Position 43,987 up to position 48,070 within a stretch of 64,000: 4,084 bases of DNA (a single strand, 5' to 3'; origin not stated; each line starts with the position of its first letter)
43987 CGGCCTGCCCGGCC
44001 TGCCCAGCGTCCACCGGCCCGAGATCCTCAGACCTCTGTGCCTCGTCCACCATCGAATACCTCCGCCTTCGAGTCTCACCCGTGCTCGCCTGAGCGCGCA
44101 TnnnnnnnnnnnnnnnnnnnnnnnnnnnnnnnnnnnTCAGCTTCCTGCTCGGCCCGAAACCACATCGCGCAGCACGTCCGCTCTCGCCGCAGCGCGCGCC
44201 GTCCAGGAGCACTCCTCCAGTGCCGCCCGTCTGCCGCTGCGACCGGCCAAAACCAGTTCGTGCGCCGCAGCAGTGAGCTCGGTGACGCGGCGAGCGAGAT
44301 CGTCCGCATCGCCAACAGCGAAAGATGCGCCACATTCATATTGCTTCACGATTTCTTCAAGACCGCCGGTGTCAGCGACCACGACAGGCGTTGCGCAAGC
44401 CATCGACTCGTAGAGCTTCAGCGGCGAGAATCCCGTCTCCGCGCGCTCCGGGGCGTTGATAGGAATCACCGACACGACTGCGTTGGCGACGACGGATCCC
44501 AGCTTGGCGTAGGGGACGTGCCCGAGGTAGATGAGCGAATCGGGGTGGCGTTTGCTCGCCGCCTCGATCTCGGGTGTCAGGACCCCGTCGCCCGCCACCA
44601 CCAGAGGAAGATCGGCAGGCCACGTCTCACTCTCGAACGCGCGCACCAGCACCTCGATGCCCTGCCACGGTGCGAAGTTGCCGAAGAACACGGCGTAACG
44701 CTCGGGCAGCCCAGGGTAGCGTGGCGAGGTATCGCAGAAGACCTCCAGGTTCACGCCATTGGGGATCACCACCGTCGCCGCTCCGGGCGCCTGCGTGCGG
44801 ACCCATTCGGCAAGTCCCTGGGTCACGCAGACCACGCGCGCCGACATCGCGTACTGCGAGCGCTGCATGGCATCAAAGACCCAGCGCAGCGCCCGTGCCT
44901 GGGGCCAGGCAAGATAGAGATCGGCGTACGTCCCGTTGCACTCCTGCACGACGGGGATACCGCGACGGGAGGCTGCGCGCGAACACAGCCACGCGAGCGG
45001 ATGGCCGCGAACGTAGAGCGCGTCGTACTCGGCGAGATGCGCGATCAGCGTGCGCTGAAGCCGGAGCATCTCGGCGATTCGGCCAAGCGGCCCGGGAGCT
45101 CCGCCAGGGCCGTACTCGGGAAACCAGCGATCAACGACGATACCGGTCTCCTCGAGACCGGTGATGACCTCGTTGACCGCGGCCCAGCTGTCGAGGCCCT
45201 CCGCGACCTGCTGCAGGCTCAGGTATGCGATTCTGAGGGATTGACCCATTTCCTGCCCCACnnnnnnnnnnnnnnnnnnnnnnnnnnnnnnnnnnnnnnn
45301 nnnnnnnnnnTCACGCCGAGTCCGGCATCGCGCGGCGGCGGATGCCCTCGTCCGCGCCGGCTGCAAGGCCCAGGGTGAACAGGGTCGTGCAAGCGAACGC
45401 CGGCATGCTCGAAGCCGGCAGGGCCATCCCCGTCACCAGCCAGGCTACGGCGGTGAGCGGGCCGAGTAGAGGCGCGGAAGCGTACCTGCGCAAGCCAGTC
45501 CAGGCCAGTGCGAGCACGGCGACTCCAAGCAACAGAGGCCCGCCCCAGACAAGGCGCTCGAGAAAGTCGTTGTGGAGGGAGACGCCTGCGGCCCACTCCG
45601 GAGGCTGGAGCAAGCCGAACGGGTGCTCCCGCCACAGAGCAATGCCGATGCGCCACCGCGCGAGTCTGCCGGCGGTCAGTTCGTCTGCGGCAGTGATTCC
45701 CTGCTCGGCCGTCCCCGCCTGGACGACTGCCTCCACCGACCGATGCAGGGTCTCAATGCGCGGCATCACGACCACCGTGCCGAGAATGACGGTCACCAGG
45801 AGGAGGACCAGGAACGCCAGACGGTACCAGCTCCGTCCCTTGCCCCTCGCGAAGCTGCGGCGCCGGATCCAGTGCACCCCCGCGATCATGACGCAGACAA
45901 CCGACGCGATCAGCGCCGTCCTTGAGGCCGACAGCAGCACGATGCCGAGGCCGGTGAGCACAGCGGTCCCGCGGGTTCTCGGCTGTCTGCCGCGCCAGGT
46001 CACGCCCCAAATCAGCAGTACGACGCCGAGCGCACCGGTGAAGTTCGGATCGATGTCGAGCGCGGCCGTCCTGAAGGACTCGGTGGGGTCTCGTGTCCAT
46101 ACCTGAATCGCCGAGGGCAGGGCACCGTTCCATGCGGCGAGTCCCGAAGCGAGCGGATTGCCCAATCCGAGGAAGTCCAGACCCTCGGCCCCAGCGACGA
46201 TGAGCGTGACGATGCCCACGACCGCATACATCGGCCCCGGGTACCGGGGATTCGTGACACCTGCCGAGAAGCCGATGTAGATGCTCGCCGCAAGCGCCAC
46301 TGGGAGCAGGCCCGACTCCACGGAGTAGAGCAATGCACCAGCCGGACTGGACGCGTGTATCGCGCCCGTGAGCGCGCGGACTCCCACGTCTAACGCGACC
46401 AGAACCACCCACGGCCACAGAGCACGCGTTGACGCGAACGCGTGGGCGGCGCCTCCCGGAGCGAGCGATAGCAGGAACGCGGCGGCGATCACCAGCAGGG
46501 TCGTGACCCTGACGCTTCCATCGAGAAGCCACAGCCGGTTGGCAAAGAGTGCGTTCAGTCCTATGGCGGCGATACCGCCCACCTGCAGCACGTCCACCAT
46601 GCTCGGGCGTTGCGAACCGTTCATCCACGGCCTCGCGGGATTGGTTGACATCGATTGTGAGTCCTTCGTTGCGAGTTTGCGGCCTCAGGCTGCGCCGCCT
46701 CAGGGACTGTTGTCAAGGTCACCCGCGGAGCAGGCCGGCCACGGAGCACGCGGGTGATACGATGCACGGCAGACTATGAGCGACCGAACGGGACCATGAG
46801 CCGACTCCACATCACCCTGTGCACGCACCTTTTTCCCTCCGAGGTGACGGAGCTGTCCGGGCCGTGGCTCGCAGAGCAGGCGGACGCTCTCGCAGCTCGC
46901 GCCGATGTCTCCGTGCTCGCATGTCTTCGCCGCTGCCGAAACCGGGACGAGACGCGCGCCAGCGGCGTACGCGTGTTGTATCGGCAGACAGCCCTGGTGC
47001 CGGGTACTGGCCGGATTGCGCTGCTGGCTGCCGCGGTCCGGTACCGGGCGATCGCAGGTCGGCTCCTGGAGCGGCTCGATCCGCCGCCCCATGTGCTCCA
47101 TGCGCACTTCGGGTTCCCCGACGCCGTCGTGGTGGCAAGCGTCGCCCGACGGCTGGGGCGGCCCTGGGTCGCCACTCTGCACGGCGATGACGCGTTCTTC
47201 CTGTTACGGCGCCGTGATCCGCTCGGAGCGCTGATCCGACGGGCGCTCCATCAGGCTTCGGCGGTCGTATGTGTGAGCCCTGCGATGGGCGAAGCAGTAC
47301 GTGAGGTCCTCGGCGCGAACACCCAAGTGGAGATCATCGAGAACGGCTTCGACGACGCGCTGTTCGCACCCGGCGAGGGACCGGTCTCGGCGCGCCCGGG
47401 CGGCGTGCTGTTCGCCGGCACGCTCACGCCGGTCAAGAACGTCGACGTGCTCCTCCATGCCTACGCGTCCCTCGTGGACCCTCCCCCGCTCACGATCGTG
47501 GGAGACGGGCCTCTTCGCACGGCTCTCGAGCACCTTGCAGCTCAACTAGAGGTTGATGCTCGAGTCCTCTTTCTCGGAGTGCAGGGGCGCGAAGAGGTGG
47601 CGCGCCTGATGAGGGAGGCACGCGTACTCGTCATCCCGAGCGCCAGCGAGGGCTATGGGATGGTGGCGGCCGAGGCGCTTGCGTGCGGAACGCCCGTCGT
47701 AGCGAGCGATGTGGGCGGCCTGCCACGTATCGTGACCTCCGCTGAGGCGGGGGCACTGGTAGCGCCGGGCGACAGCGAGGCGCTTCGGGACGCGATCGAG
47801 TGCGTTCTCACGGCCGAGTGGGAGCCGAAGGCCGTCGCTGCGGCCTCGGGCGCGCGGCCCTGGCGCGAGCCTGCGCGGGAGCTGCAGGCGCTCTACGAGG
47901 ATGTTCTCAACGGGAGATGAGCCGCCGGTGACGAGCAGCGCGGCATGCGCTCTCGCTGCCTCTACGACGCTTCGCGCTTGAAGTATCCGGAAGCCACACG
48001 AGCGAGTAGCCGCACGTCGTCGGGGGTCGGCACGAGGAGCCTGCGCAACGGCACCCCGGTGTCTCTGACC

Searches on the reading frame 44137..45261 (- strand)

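Call 60: search_protein_families(library=pfam, proteins=[window:44137-45261:-], max_evalue=0.0001)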
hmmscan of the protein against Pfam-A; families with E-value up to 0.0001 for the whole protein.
window:44137-45261:- (374 aa): 5 families
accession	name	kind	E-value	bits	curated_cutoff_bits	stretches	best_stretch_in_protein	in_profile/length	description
PF13692.12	Glyco_trans_1_4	-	2.4e-22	80.2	27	1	188-330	2-140/142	Glycosyl transferases group 1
PF00534.26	Glycos_transf_1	-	3.3e-20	72.8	26.4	1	187-330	15-156/172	Glycosyl transferases group 1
PF13439.12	Glyco_transf_4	-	1.3e-14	55.1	28.5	1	45-173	41-169/170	Glycosyltransferase Family 4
PF13579.12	Glyco_trans_4_4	-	4.4e-14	53.6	29.7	1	40-169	39-158/158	Glycosyl transferase 4-like domain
PF13524.12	Glyco_trans_1_2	-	2.6e-09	37.6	25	1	219-358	16-140/144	Glycosyl transferase-like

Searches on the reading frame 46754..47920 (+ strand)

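Call 14: search_protein_families(library=pfam, proteins=[window:46754-47920:+], max_evalue=0.001)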
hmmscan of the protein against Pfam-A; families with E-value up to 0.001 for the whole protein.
window:46754-47920:+ (388 aa): 6 families
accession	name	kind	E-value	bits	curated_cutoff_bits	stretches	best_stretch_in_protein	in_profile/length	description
PF00534.26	Glycos_transf_1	-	1.5e-37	129.2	26.4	1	218-355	18-159/172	Glycosyl transferases group 1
PF13692.12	Glyco_trans_1_4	-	1.3e-34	120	27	1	218-353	4-141/142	Glycosyl transferases group 1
PF13439.12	Glyco_transf_4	-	5.1e-20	72.6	28.5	1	40-201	9-168/170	Glycosyltransferase Family 4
PF13579.12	Glyco_trans_4_4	-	1.3e-17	65.1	29.7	1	40-198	8-158/158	Glycosyl transferase 4-like domain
PF20706.3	GT4-conflict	-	9.1e-17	61.5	26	1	162-352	141-355/385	Family 4 Glycosyltransferase in conflict systems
PF13524.12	Glyco_trans_1_2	-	0.00082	19.8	25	0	278-365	36-125/144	Glycosyl transferase-like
